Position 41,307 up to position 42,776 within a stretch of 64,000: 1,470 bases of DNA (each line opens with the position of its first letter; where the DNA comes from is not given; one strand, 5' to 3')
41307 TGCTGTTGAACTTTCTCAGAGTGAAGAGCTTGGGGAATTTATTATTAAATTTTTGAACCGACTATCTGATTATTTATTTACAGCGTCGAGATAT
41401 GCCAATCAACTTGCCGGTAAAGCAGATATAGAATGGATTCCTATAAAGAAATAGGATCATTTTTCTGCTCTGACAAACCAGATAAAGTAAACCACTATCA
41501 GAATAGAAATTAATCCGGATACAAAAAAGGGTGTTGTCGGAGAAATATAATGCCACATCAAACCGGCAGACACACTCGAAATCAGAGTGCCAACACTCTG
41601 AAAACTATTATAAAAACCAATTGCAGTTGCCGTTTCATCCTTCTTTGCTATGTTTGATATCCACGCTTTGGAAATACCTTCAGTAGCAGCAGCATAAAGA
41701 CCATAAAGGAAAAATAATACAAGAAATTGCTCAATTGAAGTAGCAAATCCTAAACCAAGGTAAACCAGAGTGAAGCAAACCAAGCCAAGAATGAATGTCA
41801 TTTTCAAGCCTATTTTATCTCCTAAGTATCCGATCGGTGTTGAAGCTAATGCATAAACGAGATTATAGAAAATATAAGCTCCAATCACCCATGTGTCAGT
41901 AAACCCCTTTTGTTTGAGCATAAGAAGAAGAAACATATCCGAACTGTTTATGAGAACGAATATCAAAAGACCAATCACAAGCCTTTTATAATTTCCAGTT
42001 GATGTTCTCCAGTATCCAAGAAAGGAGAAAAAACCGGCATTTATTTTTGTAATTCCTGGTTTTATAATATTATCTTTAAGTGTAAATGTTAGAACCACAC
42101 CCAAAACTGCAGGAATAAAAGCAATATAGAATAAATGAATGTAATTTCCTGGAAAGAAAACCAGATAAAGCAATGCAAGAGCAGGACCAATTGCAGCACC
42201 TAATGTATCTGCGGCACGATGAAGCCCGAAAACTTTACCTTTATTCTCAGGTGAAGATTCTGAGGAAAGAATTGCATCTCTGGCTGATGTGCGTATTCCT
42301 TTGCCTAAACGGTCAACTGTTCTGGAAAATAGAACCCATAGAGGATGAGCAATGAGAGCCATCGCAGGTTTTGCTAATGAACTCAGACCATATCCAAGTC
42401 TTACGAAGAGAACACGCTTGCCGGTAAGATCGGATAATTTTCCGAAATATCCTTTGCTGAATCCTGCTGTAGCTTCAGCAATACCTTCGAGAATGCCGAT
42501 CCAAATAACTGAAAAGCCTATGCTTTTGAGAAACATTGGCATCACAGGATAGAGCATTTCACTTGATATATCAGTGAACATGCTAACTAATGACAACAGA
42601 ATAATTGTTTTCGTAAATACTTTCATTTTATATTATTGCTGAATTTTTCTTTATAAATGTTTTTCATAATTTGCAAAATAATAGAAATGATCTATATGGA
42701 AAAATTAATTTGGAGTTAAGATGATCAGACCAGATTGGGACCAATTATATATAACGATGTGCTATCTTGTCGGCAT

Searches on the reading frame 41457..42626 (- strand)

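Call 70: search_protein_families(library=pfam, proteins=[window:41457-42626:-], max_evalue=0.00001)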
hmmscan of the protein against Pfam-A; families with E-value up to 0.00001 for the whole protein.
window:41457-42626:- (389 aa): 2 families
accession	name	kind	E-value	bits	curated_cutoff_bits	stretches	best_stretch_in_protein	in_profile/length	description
PF07690.21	MFS_1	-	2.8e-41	142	33.4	2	246-387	36-174/347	Major Facilitator Superfamily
PF12832.13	MFS_1_like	-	1.6e-08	34.4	25.2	1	24-367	17-371/373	MFS_1 like family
